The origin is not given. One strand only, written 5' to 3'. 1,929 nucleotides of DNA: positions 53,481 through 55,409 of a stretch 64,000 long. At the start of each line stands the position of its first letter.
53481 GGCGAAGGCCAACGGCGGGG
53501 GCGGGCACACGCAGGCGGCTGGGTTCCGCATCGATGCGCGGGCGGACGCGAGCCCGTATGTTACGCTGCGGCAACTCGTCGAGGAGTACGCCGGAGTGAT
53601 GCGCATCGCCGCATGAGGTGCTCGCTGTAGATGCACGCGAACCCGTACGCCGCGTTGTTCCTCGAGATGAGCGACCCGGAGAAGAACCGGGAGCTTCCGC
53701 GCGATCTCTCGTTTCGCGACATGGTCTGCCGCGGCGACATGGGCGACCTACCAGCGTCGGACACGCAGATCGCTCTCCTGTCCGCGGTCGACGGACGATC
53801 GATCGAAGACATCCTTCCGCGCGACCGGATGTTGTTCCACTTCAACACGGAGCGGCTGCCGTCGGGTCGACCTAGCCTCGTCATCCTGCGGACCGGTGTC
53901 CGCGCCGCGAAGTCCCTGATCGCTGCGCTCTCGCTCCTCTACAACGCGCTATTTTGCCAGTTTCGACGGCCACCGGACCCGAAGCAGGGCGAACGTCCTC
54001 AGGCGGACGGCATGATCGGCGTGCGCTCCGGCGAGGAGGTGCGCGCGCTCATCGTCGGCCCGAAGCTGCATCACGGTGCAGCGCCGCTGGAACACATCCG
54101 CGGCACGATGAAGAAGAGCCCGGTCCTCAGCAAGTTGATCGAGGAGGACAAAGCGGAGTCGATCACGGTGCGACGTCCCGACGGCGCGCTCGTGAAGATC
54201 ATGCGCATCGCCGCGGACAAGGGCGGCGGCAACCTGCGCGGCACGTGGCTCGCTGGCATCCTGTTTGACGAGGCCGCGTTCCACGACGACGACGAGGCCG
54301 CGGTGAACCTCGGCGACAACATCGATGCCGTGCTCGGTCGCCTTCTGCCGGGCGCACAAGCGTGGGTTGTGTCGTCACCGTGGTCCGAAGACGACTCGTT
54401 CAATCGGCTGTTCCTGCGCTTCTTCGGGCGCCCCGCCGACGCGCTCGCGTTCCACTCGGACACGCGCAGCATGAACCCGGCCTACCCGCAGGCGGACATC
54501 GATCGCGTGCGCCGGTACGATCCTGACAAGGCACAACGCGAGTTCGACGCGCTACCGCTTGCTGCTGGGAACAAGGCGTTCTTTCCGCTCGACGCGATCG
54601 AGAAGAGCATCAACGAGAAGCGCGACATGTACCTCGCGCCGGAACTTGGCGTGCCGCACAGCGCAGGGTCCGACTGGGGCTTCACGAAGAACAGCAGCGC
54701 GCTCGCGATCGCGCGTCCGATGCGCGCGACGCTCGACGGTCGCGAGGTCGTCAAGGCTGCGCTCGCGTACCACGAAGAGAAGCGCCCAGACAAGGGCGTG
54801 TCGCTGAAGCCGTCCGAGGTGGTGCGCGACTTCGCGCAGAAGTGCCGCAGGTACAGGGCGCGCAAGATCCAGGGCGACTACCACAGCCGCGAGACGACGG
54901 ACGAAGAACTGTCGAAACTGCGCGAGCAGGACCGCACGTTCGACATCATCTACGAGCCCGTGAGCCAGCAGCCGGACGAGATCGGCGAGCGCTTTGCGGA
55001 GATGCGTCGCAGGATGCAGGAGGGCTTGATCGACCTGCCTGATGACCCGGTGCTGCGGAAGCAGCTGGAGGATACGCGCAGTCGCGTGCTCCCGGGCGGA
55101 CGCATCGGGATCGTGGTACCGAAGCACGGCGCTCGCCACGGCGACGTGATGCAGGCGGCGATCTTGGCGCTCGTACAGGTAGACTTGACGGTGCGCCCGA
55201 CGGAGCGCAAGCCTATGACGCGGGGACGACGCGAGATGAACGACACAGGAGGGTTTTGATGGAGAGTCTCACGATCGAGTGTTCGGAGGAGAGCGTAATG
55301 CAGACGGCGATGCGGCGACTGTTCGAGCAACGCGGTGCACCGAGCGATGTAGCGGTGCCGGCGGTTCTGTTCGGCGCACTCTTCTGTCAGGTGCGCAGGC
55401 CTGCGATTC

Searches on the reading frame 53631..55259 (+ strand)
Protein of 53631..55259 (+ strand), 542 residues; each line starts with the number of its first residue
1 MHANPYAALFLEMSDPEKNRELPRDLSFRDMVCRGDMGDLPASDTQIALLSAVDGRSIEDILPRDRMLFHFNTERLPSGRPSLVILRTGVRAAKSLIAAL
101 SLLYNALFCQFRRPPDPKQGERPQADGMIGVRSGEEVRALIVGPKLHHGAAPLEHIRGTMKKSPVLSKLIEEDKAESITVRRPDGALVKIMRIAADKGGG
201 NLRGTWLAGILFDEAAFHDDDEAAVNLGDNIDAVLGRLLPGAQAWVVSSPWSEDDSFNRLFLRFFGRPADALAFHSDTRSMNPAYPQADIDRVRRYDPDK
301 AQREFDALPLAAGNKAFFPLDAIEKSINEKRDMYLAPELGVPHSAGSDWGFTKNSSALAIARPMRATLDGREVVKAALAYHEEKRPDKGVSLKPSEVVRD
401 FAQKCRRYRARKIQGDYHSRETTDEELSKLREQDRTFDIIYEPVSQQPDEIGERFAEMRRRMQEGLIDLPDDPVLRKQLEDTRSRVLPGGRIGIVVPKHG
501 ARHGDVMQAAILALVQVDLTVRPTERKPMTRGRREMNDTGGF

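Call 9: search_protein_families(library=pfam, proteins=[window:53631-55259:+])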
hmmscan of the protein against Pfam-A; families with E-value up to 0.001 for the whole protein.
window:53631-55259:+ (542 aa): 0 families

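Call 15: find_related_loci(query=window:53631-55259:+, collection=viral_contigs, flank=10000)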
Query window:53631-55259:+ (542 aa) in viral_contigs; peptide patterns used: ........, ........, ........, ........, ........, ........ (x = any residue, [..] = any of these).
52 stretches matched a pattern; 12 encode a relative of the query (tblastn E <= 1e-3); 12 distinct loci.
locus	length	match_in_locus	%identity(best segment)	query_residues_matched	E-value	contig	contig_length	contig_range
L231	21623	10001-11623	84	4-542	0e+0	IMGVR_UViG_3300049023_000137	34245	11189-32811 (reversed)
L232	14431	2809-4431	46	26-523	3e-128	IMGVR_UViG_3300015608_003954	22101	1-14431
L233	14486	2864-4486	46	26-523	3e-128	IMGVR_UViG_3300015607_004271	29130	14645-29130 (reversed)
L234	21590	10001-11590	31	20-519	1e-55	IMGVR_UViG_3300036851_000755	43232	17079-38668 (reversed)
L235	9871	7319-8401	24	210-542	7e-11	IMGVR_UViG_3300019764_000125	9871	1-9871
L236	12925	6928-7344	26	201-350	1e-4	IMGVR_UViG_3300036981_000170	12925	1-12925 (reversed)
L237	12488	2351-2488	40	210-261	2e-4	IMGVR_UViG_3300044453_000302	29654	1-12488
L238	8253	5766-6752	21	210-514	3e-4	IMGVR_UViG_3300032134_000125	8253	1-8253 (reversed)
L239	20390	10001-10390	24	210-329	3e-4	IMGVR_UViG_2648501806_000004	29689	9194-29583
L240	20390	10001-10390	24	210-329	3e-4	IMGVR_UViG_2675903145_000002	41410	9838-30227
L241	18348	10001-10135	39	210-260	4e-4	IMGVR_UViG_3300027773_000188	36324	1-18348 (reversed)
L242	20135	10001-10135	37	210-260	5e-4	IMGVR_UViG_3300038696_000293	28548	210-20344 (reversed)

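Call 16: find_related_loci(query=window:53631-55259:+, collection=genome_contigs, flank=10000)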
Query window:53631-55259:+ (542 aa) in genome_contigs; peptide patterns used: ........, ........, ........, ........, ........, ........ (x = any residue, [..] = any of these).
149 stretches matched a pattern; 3 encode a relative of the query (tblastn E <= 1e-3); 3 distinct loci.
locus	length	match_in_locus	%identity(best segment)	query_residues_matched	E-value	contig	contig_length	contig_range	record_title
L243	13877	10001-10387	28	210-328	8e-6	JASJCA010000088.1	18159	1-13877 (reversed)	MAG: Rhodobacter sp. isolate MO_135.B1 MO_135.c_1685, whole genome shotgun sequence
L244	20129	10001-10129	45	212-260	2e-5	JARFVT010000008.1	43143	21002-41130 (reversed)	MAG: Alphaproteobacteria bacterium isolate MAG-1 contig_747_np1212, whole genome shotgun sequence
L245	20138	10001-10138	38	210-261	4e-5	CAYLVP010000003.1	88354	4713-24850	MAG TPA_asm: uncultured Rhodobacterales bacterium isolate SRP268394_co1_6 genome assembly, contig: NODE_300_length_88354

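Call 24: search_dna_similar(query=window:53631-55259:+, collection=phages, mode=protein, max_rows=12)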
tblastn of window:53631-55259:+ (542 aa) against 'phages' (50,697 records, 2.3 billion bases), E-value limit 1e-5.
Records with a match: 1; places in all: 1; records where one place covers at least 80% of the query: 0.
Best place of each record, by identity: <60% 1.
By first word of the organism name: Virus 1.
By host as written in the record: - 1.
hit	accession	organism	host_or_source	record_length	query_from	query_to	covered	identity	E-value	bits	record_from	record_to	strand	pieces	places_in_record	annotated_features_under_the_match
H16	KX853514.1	Virus Rctr16k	enrichment culture DAMO/AAA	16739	134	514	70%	31.9%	1e-35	148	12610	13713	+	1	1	similar to similar to terminase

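Call 47: find_homologous_proteins(query=window:53631-55259:+, max_evalue=1e-20)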
Query window:53631-55259:+ (542 aa): 89 proteins with E <= 1e-20 among 8000 candidates. Only proteins of 298 to 949 residues were searched: fused or split forms outside these lengths cannot appear, so this answer is no evidence that the protein stands alone or is whole; find_related_loci, which searches DNA, has no such limit.
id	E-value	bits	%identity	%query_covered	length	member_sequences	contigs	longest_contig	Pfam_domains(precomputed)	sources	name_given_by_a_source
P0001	0.0e+0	1221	100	100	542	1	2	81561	-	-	-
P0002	0.0e+0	1064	86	100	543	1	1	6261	-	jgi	jgi:hypothetical protein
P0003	0.0e+0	1027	84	99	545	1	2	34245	-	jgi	jgi:hypothetical protein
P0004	3.3e-246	836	68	100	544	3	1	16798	-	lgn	-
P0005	9.3e-229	779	65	100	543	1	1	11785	-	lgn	-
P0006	6.3e-227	773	65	100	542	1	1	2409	-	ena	-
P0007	5.6e-222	756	63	100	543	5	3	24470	-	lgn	-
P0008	1.6e-220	751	80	77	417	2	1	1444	-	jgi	jgi:hypothetical protein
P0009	1.1e-215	735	62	100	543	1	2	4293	-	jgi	jgi:hypothetical protein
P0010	1.9e-215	735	62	100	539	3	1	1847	-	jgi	jgi:hypothetical protein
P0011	1.3e-212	725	61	100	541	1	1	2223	-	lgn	-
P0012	6.4e-196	670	60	98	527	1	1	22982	-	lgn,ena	-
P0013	4.5e-195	667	59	98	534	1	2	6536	-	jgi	jgi:hypothetical protein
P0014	1.1e-187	643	58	98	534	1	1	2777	-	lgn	-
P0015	1.8e-143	497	53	89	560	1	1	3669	-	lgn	-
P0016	6.3e-140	485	50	91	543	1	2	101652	-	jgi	jgi:hypothetical protein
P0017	2.9e-138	480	48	94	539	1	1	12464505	-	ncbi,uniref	ncbi:hypothetical protein [Sorangium sp. So ce1024]|uniref:hypothetical protein n=1 Tax=Sorangium sp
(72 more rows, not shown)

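Call 48: find_encoding_contigs(protein=P0002, flank=10000, max_places=2)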
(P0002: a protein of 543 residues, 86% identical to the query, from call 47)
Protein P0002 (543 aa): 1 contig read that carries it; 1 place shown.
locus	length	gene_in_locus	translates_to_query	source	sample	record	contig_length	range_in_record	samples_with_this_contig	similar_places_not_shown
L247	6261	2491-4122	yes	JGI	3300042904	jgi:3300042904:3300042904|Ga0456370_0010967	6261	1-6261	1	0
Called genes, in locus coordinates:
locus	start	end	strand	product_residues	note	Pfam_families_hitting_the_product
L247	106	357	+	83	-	-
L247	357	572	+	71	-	-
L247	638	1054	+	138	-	-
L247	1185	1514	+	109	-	-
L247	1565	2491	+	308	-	PF02272:DHHA1 (weak)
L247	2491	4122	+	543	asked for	-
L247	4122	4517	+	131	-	-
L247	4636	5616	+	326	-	-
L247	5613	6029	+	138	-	-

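Call 49: find_encoding_contigs(protein=P0004, flank=10000, max_places=2)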
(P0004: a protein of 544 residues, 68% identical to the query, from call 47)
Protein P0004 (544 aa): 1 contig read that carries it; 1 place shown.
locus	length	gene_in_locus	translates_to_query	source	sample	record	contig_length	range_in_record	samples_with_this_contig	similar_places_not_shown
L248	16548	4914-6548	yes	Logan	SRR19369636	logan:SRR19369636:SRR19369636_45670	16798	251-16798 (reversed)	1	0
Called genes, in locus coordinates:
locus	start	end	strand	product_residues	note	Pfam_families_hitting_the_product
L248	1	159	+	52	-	?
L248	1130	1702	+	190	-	-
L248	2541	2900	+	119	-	-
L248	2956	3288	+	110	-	-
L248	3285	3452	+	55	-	-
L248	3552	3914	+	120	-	-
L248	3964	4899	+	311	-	-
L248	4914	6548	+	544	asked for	-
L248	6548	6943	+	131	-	-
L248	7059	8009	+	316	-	-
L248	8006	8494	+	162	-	-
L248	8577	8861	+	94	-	-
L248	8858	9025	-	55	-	-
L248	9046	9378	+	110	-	-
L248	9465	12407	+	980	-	PF06074:Portal_Mu, PF04233:Phage_Mu_F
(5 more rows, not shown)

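Call 50: find_encoding_contigs(protein=P0007, flank=10000, max_places=3)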
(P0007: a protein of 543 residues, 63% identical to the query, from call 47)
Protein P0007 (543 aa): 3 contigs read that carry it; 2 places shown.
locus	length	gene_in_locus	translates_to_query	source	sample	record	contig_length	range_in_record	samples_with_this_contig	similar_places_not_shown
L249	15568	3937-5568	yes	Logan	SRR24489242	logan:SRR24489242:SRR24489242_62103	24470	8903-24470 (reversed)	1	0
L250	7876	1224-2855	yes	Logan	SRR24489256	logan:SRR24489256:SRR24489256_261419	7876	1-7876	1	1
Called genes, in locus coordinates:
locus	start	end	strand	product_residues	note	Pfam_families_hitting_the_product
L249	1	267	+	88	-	?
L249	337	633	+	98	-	-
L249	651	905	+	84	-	-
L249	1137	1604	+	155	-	-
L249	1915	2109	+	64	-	-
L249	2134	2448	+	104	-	-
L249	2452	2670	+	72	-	-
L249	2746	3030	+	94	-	-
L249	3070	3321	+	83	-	-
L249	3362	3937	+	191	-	PF16473:Rv2179c-like (faint), PF00929:RNase_T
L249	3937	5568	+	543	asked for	-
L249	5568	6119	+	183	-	-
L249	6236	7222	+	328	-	-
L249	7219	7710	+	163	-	-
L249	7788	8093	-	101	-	-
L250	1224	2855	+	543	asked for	-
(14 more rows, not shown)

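Call 52: find_encoding_contigs(protein=P0012, flank=10000, max_places=2)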
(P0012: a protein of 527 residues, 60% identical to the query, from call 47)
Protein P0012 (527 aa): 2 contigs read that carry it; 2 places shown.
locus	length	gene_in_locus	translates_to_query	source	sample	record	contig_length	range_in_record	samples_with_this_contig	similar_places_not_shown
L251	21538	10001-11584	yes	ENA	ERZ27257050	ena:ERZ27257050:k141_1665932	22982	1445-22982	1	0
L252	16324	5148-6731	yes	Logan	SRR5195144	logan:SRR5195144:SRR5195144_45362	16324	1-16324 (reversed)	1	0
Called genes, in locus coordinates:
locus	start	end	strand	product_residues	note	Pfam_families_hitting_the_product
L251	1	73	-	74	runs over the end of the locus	-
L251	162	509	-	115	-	-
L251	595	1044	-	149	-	-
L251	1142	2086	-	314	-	-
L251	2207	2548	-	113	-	-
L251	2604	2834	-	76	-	-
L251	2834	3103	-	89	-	-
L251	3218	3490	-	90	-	-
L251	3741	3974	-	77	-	-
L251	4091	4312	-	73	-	-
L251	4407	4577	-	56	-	-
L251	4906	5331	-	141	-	-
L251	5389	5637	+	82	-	-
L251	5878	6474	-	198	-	-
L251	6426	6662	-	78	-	-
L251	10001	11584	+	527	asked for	-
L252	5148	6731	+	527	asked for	-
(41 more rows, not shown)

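Call 53: find_encoding_contigs(protein=P0005, flank=10000, max_places=2)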
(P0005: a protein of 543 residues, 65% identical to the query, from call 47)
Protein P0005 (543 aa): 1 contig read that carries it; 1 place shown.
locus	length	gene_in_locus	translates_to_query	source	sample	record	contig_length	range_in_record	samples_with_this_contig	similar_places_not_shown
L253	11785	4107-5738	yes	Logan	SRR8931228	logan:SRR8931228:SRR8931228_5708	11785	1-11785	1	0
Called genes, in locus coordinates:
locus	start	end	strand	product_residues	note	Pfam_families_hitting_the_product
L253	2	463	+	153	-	?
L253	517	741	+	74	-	-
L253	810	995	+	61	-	-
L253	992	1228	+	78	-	-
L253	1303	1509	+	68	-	-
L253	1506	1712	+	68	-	-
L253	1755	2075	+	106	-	-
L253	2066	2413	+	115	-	-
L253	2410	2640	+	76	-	-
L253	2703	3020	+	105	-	-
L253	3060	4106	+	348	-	-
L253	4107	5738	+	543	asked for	-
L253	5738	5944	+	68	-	-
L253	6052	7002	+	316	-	-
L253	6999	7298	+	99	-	-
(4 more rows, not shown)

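Call 54: find_encoding_contigs(protein=P0016, flank=10000, max_places=2)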
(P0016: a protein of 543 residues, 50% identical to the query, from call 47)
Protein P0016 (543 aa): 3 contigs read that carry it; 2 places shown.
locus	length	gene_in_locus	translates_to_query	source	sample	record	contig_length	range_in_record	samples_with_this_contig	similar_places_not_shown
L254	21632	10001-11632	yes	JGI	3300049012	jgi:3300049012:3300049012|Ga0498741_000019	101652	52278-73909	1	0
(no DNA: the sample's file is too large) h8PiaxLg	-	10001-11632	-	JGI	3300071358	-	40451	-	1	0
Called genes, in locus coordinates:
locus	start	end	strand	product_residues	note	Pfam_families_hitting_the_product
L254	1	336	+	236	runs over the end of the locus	PF04480:DUF559, PF18741:MTES_1575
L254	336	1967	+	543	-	-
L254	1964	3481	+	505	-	PF00772:DnaB, PF03796:DnaB_C, PF13481:AAA_25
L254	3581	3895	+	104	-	-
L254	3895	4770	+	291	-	PF00494:SQS_PSY (weak)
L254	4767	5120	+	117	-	-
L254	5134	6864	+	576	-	-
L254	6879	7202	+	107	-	-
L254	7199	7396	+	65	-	-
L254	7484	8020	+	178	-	PF24623:Phage_zn_bind_8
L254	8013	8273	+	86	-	-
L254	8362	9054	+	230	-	-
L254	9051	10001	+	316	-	-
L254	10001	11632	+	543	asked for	-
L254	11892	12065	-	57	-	-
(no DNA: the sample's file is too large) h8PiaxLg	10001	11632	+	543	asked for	-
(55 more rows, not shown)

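Call 74: find_encoding_contigs(protein=P0017, flank=10000, max_places=1)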
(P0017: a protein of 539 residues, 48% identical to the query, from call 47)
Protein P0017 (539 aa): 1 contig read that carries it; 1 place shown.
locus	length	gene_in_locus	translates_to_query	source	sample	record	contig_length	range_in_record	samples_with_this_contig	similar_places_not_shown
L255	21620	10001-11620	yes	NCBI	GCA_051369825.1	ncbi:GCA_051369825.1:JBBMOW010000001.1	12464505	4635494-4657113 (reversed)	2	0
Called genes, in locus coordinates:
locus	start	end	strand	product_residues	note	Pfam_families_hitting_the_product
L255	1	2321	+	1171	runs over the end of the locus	-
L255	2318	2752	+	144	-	-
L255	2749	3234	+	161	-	-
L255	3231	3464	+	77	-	-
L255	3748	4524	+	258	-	PF09414:RNA_ligase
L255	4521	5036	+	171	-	-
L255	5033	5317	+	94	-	-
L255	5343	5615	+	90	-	-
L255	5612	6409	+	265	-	-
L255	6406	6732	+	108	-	-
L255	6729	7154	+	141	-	-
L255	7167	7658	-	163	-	-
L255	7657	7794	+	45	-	-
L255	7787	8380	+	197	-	-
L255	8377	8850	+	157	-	-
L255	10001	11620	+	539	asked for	-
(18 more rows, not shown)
